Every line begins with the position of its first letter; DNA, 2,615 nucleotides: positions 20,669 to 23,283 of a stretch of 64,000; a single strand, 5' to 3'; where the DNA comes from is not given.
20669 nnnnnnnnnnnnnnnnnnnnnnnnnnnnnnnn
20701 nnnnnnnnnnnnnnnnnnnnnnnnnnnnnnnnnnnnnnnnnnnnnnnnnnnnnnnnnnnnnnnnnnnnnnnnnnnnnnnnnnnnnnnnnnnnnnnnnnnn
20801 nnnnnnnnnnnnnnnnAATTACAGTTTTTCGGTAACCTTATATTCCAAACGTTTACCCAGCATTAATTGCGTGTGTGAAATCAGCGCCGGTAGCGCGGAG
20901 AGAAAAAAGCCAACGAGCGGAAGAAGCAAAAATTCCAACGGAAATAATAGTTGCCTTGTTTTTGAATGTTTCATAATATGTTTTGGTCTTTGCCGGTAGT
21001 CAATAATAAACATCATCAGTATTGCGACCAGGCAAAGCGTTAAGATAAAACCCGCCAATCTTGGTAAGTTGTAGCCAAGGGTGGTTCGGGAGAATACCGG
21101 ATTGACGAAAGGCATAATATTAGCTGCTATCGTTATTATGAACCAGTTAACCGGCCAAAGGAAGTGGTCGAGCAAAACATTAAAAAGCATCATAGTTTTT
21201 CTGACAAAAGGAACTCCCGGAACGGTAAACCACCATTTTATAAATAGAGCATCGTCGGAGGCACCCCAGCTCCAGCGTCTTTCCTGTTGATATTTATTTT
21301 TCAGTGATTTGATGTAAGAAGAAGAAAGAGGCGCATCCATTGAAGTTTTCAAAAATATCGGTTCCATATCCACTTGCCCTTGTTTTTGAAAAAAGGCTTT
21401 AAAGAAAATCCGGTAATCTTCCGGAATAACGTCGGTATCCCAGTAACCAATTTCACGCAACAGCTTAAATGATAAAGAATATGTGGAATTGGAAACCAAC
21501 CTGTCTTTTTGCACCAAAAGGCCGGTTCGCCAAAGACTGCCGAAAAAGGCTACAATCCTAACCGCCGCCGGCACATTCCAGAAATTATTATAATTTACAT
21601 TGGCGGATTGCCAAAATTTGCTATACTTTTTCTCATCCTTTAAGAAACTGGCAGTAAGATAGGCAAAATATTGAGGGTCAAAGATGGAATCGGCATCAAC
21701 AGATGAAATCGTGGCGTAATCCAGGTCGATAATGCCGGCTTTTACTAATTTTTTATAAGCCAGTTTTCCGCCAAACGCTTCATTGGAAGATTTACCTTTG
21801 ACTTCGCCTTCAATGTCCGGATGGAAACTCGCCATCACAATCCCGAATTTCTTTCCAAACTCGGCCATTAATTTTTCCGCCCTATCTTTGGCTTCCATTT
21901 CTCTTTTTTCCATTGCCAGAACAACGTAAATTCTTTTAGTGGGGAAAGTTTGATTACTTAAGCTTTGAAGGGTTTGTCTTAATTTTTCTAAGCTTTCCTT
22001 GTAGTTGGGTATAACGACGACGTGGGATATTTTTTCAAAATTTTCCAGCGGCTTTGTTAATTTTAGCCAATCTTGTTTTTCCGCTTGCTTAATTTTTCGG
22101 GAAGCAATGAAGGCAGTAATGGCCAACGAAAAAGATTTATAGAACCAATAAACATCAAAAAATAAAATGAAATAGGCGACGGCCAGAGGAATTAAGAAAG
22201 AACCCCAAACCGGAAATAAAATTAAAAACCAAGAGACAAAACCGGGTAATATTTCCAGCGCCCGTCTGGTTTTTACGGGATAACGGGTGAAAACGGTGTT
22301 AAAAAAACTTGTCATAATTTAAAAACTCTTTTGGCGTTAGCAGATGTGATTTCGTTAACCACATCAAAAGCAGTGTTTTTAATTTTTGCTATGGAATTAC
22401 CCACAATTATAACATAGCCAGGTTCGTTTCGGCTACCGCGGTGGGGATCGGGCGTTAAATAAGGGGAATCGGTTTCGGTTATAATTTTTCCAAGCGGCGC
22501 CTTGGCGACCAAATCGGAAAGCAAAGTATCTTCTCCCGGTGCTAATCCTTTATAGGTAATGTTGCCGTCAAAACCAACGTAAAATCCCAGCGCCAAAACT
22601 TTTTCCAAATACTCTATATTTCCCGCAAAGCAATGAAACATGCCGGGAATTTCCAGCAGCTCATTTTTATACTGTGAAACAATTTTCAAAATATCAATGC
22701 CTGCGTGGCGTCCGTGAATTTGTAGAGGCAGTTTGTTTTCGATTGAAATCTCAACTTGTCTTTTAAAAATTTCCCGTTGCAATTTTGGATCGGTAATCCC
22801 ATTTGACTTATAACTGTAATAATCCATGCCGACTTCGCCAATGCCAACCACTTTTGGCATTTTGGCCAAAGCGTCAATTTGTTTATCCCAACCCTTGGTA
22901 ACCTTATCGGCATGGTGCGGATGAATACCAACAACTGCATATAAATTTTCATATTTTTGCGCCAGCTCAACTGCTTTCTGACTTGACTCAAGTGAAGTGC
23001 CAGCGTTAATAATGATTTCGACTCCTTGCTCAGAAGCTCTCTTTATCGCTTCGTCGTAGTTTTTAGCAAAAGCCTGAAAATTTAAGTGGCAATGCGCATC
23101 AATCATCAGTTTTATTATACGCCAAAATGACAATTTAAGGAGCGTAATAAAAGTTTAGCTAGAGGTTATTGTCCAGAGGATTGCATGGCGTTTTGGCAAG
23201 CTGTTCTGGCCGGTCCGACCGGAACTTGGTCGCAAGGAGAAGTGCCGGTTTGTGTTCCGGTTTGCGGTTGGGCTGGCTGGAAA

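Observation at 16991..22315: Second glycan locus: UbiA-family DPPR-synthase-like enzyme, WecA-like GT4, GtrA-sized membrane protein, GT-C and GT2 in one minus-strand block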

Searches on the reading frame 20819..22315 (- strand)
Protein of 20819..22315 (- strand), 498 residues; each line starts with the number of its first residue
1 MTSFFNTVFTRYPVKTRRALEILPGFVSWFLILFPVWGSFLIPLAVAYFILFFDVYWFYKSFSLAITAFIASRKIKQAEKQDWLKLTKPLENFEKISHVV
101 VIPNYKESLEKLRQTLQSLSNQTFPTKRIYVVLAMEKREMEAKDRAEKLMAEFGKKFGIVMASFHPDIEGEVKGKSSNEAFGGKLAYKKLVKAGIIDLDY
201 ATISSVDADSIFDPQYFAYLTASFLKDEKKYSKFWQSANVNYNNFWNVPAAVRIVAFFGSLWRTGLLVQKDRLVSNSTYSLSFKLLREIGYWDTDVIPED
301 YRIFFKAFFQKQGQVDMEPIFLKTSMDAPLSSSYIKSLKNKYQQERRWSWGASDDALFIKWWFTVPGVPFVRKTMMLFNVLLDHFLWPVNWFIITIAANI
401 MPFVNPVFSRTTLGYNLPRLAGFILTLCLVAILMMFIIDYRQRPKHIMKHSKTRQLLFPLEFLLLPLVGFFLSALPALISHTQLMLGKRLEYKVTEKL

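Call 3: search_protein_families(library=pfam, proteins=[window:20819-22315:-], max_evalue=0.01)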
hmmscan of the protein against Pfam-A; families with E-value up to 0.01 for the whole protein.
window:20819-22315:- (498 aa): 3 families
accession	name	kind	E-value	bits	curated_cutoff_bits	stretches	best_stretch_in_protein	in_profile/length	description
PF13632.12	Glyco_trans_2_3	-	3e-09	37.4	27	1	206-434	5-194/198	Glycosyl transferase family group 2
PF13641.12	Glyco_tranf_2_3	-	1.2e-06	29.2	27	1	100-228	5-114/230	Glycosyltransferase like family 2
PF00535.33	Glycos_transf_2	-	0.0012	19.2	23.3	0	100-132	2-33/168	Glycosyl transferase family 2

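Call 4: search_protein_families(library=ncbifam, proteins=[window:20819-22315:-], max_evalue=0.01)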
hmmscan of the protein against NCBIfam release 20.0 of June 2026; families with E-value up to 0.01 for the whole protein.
window:20819-22315:- (498 aa): 1 family
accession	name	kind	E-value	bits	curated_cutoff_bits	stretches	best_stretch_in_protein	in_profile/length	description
TIGR03937.1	PgaC_IcaA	equivalog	2.3e-09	36.7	422.3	1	66-478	21-390/407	poly-beta-1,6-N-acetyl-D-glucosamine synthase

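Call 18: search_solved_structures(query=window:20819-22315:-, max_evalue=1, show_alignments=1)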
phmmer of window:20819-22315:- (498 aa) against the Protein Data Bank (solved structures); distinct sequences matched with E-value up to 1: 0.

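Call 56: search_solved_structures(query=A4, max_evalue=10, show_alignments=3)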
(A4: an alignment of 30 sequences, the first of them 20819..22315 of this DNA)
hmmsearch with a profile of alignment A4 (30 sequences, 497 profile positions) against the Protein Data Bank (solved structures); distinct sequences matched with E-value up to 10: 0.

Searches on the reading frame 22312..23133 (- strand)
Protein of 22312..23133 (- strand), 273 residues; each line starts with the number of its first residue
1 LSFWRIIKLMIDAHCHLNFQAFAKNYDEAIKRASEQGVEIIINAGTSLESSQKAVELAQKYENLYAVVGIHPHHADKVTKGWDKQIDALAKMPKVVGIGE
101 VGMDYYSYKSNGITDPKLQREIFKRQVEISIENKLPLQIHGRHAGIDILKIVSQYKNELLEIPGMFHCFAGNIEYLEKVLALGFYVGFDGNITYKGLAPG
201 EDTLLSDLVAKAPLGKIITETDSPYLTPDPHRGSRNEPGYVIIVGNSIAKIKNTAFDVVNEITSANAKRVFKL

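Call 3: search_protein_families(library=pfam, proteins=[window:22312-23133:-], max_evalue=0.01)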
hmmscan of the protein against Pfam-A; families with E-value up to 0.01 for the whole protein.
window:22312-23133:- (273 aa): 1 family
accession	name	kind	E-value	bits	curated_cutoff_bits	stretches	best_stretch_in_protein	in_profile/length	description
PF01026.27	TatD_DNase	-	2.6e-75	253.5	27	1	11-272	1-253/253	TatD related DNase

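Call 58: search_protein_families(library=ncbifam, proteins=[window:22312-23133:-], max_evalue=0.001)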
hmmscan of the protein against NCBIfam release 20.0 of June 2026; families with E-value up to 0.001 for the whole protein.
window:22312-23133:- (273 aa): 5 families
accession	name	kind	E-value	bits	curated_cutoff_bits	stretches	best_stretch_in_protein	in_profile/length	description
TIGR00010.1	TIGR00010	subfamily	3.8e-76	255.8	206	1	10-272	1-252/253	YchF/TatD family DNA exonuclease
NF007745.0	PRK10425.1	equivalog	3.7e-45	154.2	395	1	10-272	1-257/260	3'-5' ssDNA/RNA exonuclease TatD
NF008075.0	PRK10812.1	equivalog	6.3e-44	150.2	438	1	9-272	2-255/265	metal-dependent hydrolase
NF008522.0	PRK11449.1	equivalog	6.8e-37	127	481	1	9-273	4-258/259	metal-dependent hydrolase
NF041926.1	QatD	equivalog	3.3e-20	72.2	230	1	12-269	1-238/239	Qat anti-phage system TatD family nuclease QatD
